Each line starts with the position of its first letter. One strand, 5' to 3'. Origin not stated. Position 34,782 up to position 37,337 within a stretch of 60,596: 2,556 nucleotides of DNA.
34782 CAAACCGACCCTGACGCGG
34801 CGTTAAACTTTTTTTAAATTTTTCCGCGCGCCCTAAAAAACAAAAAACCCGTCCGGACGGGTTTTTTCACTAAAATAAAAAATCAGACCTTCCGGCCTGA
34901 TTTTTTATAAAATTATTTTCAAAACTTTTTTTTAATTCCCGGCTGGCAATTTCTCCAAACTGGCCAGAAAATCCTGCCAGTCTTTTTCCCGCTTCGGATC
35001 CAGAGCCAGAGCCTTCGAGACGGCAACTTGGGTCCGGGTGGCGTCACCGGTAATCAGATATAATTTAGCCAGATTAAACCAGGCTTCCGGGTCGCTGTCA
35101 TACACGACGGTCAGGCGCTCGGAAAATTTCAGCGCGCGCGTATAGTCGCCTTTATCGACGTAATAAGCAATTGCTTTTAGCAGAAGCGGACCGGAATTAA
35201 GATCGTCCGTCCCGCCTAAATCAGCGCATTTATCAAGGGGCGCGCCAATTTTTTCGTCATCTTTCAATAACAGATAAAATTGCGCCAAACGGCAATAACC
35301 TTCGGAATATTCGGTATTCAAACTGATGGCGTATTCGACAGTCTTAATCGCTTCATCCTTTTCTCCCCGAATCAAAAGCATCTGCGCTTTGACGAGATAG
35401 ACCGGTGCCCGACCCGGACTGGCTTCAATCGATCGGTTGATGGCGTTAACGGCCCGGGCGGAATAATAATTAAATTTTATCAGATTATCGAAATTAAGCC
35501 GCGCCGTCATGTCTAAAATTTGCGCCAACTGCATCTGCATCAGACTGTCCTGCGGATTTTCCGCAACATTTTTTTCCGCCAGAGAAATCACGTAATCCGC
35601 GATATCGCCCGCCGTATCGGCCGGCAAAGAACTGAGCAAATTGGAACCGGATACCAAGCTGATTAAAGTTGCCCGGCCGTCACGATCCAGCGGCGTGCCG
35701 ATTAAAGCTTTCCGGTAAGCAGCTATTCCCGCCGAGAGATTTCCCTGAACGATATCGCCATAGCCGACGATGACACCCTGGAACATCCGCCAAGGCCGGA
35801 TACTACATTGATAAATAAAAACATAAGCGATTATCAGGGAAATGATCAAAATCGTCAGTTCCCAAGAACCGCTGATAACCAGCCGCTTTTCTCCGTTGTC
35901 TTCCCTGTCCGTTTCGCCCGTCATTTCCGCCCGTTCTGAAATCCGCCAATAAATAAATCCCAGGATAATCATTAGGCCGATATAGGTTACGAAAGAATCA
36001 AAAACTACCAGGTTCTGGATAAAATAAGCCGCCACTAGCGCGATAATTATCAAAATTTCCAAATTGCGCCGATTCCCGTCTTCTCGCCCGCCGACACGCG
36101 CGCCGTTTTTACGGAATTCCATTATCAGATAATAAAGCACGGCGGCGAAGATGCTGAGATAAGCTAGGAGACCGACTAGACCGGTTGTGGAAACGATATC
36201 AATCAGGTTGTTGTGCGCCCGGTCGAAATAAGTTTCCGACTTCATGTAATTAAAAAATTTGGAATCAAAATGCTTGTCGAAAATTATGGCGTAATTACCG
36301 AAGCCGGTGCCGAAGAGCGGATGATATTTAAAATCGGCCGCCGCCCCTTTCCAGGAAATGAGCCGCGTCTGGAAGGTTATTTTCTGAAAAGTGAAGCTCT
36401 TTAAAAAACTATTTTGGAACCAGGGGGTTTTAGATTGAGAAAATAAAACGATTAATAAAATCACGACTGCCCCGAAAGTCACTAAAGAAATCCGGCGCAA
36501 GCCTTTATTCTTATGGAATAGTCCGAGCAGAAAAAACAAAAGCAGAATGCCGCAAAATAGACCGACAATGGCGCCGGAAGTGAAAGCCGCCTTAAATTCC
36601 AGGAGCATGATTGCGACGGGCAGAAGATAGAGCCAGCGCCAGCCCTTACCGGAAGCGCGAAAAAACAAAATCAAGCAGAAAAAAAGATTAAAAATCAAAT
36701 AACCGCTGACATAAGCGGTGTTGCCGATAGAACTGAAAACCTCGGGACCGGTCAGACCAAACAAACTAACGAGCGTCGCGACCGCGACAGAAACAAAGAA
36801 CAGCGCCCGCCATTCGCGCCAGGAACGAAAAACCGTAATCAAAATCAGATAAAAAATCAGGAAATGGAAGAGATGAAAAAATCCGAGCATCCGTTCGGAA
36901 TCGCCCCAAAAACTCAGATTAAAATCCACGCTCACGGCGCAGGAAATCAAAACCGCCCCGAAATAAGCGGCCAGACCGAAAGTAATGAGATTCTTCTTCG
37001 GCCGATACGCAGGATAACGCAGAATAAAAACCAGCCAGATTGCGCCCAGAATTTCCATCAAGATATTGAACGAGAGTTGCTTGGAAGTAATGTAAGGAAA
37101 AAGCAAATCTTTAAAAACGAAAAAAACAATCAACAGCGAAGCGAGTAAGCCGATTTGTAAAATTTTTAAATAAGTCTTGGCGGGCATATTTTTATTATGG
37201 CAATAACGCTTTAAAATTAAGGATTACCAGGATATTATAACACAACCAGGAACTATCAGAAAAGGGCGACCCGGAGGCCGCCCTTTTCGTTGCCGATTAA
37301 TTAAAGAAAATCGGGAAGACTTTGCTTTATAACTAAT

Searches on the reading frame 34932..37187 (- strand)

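Call 11: search_protein_families(library=pfam, proteins=[window:34932-37187:-], max_evalue=0.01)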
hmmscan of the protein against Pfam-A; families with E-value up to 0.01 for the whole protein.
window:34932-37187:- (751 aa): 12 families
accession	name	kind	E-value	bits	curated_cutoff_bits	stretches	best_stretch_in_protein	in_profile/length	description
PF04932.20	Wzy_C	-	1.7e-15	57.6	31.7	1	192-344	4-149/149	O-Antigen ligase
PF13431.12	TPR_17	-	4.5e-10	39.4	24.4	0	698-717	11-30/34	Tetratricopeptide repeat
PF13428.12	TPR_14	-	2.8e-08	34.1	23.5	1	668-709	3-44/44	Tetratricopeptide repeat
PF13181.12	TPR_8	-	2.2e-07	30.9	25.7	0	701-732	2-33/34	Tetratricopeptide repeat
PF13432.12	TPR_16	-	5.2e-07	30.4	32.7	0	675-717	6-48/65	Tetratricopeptide repeat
PF14559.12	TPR_19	-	6.2e-06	26.9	25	0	677-744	2-68/68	Tetratricopeptide repeat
PF07719.23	TPR_2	-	1.8e-05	25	27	0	700-732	1-33/34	Tetratricopeptide repeat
PF00515.34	TPR_1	-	3.8e-05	23.8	27.8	0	700-732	1-33/34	Tetratricopeptide repeat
PF23914.1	TPR_CcmH_CycH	-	9.5e-05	22.7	42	0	698-734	48-84/158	Cytochrome c-type biogenesis protein H TPR domain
PF09295.16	ChAPs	-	0.0011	18.5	20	0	666-719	234-287/395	ChAPs (Chs5p-Arf1p-binding proteins)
PF13414.12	TPR_11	-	0.0022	18.1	26.8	0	676-711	4-39/42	TPR repeat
PF13371.12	TPR_9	-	0.0042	17.5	35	0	676-718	5-47/73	Tetratricopeptide repeat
